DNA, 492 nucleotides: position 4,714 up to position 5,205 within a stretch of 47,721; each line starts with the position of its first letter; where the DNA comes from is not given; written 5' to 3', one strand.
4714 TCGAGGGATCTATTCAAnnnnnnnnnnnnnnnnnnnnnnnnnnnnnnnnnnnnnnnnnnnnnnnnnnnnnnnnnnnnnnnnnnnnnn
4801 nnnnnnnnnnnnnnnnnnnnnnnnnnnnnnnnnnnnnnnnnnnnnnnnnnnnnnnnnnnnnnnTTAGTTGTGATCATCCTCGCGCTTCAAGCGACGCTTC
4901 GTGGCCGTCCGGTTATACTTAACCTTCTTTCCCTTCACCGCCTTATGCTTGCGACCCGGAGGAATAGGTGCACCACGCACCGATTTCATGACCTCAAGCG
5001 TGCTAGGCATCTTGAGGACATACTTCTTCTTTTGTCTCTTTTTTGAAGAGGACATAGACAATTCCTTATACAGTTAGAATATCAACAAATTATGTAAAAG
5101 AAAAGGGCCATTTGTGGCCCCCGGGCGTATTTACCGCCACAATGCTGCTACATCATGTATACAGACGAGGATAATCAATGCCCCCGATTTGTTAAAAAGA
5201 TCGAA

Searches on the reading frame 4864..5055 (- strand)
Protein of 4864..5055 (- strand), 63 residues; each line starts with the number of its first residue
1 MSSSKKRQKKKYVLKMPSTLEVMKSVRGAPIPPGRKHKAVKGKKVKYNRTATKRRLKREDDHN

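Call 18: search_protein_families(library=pfam, proteins=[window:4864-5055:-], max_evalue=0.1)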
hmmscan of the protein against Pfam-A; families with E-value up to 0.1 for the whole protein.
window:4864-5055:- (63 aa): 0 families

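Call 34: find_homologous_proteins(query=A2, max_evalue=10)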
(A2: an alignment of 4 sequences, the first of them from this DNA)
Query A2 (4 sequences) (63 aa, profile of the alignment): 7 proteins with E <= 10 among 234 candidates.
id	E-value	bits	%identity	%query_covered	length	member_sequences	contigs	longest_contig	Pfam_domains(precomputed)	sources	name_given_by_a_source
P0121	2.8e-33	132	100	100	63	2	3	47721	-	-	-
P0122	3.5e-30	122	61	98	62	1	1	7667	-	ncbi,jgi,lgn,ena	-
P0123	8.8e-28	114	85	97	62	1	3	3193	-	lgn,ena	-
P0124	8.0e-26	108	100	79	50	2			-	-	-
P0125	2.8e-22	97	68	94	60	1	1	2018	-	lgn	-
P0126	2.9e-19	87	56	79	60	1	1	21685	-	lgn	-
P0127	2.3e-16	78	56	94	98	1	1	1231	-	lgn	-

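Call 35: find_encoding_contigs(protein=P0123, flank=4000, max_places=3)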
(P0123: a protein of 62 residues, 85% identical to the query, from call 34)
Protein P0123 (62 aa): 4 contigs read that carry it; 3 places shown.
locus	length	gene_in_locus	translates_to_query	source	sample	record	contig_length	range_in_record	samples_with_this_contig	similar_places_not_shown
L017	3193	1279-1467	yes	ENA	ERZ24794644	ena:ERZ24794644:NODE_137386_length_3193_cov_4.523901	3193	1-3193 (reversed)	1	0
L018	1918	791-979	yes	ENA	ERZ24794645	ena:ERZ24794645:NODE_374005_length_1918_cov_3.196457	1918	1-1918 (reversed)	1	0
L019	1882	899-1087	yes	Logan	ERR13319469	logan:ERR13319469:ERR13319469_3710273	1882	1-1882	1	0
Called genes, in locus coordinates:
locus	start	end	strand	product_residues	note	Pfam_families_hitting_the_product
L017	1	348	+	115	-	?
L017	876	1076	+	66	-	-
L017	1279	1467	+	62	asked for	-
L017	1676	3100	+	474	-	PF13727:CoA_binding_3, PF02397:Bac_transf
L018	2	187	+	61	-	?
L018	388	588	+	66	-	-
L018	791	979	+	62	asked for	-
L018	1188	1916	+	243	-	?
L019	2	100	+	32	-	?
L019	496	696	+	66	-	-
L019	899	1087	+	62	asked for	-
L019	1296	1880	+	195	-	?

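Call 36: find_encoding_contigs(protein=P0125, flank=4000, max_places=3)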
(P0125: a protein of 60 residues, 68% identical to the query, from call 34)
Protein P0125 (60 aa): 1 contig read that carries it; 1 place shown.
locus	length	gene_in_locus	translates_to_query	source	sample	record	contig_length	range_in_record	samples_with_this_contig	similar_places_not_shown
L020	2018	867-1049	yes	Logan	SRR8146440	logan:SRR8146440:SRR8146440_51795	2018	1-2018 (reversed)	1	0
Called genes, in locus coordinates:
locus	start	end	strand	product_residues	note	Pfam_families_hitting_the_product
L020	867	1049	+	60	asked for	-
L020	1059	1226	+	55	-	-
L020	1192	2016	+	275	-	?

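Call 37: find_encoding_contigs(protein=P0126, flank=4000, max_places=3)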
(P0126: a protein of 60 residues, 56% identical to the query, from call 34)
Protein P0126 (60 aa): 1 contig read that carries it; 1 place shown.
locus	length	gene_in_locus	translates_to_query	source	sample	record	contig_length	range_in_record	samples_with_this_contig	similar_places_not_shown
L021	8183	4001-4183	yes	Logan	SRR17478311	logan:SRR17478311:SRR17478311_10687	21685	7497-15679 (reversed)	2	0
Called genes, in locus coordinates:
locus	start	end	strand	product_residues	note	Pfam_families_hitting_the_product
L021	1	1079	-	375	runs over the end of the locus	PF13439:Glyco_transf_4, PF20706:GT4-conflict, PF00534:Glycos_transf_1, PF13692:Glyco_trans_1_4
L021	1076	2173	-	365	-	PF13579:Glyco_trans_4_4 (faint), PF13439:Glyco_transf_4, PF20706:GT4-conflict, PF00534:Glycos_transf_1, PF00982:Glyco_transf_20 (weak), PF13692:Glyco_trans_1_4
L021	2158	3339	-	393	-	PF13439:Glyco_transf_4, PF00534:Glycos_transf_1, PF13692:Glyco_trans_1_4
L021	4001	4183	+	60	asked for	-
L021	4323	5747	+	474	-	PF13727:CoA_binding_3 (weak), PF02397:Bac_transf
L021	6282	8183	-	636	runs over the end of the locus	PF00753:Lactamase_B, PF12706:Lactamase_B_2 (weak), PF07521:RMMBL (faint), PF22505:RNase_J_b_CASP, PF17770:RNase_J_C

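Call 38: find_encoding_contigs(protein=P0127, flank=4000, max_places=3)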
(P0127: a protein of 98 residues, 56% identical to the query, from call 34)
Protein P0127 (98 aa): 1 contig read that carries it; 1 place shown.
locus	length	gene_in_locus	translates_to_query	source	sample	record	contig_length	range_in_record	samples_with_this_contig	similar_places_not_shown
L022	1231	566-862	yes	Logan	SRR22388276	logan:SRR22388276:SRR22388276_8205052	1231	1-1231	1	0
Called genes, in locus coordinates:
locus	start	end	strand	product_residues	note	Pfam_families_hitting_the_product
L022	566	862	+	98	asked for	-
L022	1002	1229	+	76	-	?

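Call 47: search_solved_structures(query=A4, max_evalue=10, show_alignments=3)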
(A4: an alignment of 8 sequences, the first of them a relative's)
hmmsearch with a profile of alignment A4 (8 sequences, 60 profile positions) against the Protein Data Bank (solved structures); distinct sequences matched with E-value up to 10: 0.

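Call 48: search_protein_families(library=ncbifam, proteins=[P0121, P0122, P0126], max_evalue=10)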
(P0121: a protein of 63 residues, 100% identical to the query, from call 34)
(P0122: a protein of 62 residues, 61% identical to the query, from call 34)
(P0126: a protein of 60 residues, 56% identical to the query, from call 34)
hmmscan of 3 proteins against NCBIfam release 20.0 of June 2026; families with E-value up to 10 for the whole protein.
P0121 (63 aa): 0 families

P0122 (62 aa): 0 families

P0126 (60 aa): 0 families

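Call 49: search_protein_families(library=pfam, proteins=[P0121, P0122, P0126], max_evalue=10)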
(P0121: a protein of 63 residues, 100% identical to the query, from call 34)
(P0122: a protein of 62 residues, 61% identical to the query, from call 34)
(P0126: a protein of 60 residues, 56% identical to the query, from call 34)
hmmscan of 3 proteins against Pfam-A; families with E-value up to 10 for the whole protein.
P0121 (63 aa): 0 families

P0122 (62 aa): 0 families

P0126 (60 aa): 0 families

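Call 57: search_protein_representatives(alignment_id=A5)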
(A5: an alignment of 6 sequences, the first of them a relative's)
Query: 6 sequences, 62 profile positions. Proteins with E-value up to 0.001 (for the whole library): 4; up to 1e-10: 2; up to 1e-30: 0. The best 4 are listed.
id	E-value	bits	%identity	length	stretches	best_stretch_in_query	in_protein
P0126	1.6e-29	117.9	-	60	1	1-62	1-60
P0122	9.3e-29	115.5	-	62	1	1-62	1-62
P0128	3.3e-05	40.1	-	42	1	16-52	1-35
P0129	7.9e-04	35.7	-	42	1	15-53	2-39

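Call 59: find_encoding_contigs(protein=P0128, flank=3000, max_places=3)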
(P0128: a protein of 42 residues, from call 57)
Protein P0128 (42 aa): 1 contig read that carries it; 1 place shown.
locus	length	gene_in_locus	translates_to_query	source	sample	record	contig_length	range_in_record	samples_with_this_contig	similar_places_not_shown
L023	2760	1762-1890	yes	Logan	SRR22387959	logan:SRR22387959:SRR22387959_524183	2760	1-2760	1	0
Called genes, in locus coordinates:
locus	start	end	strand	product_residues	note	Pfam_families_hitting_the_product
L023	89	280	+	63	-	-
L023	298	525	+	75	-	-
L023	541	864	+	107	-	-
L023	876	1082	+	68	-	-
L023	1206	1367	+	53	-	-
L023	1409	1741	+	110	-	-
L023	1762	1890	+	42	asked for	-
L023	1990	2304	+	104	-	-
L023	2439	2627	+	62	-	-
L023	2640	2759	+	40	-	?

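Call 60: search_protein_families(library=pfam, proteins=[P0128, P0129], max_evalue=10)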
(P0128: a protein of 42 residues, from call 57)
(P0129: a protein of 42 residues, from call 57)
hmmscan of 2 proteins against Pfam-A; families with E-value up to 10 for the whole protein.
P0128 (42 aa): 0 families

P0129 (42 aa): 1 family
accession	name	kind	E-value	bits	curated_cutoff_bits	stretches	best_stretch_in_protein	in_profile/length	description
PF03889.18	ArfA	-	5.6e-05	23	25.5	1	22-39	26-43/44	Alternative ribosome-rescue factor A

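Call 87: find_homologous_proteins(query=A11, max_evalue=10)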
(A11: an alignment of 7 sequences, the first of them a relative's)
Query A11 (7 sequences) (63 aa, profile of the alignment): 11 proteins with E <= 10 among 513 candidates.
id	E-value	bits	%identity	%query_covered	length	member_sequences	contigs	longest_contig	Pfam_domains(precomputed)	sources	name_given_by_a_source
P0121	3.3e-29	118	100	100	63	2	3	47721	-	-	-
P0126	9.5e-28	114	56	79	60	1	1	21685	-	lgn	-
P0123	1.8e-27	113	85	97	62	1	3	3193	-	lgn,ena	-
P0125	2.0e-27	113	68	94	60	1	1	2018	-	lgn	-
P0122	1.5e-26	110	61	98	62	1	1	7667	-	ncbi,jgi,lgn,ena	-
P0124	1.6e-23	100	100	79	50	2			-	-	-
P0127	1.7e-22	97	56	94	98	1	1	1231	-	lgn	-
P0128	1.0e-13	69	59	43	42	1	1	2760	-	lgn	-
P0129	6.8e-13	66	53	48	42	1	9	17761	-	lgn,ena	-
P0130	3.2e-10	58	50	48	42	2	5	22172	PF03889.19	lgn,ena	-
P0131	8.9e-3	34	39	37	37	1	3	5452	PF03889.19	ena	-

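Call 89: find_encoding_contigs(protein=P0130, flank=4000, max_places=4)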
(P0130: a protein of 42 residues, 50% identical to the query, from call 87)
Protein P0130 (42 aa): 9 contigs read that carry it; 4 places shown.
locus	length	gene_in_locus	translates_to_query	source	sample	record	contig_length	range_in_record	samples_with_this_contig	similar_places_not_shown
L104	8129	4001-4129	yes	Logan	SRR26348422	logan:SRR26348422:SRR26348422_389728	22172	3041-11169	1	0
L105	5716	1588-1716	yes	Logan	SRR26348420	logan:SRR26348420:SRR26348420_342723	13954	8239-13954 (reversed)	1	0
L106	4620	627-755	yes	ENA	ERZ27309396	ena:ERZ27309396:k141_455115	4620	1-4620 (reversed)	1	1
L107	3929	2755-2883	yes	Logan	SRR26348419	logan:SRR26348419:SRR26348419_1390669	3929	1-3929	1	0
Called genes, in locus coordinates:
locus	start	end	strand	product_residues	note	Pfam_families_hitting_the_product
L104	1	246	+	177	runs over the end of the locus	-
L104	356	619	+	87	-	-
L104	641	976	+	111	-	PF24835:DUF7717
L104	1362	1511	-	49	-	-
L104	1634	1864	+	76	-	-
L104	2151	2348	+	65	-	-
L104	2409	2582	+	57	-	-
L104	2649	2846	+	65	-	-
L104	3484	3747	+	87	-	-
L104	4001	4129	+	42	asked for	PF03889:ArfA (weak)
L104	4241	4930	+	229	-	PF17338:GP88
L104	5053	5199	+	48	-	-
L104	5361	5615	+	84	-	-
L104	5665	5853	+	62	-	-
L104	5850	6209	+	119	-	PF23790:Kyano_Gp96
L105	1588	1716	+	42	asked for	PF03889:ArfA (weak)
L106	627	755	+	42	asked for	PF03889:ArfA (weak)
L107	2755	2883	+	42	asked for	PF03889:ArfA (weak)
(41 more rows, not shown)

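Call 91: search_dna_similar(query=P0121, collection=phages, mode=protein, max_evalue=1)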
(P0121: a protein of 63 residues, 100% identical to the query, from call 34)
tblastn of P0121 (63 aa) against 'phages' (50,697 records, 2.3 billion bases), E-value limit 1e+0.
No match.

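Call 102: search_protein_families(library=phrogs, proteins=[P0121, P0126, P0128, P0129, P0130], max_evalue=1)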
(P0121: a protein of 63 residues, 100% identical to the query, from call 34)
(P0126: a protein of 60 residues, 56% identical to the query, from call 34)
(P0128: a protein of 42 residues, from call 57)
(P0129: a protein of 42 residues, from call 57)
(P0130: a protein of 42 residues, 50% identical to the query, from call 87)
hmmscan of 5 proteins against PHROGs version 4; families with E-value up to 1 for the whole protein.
P0121 (63 aa): 0 families

P0126 (60 aa): 0 families

P0128 (42 aa): 1 family
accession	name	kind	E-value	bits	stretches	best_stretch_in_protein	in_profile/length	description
phrog_18848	-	unknown function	0.18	13.2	1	2-30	21-49/73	-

P0129 (42 aa): 0 families

P0130 (42 aa): 0 families
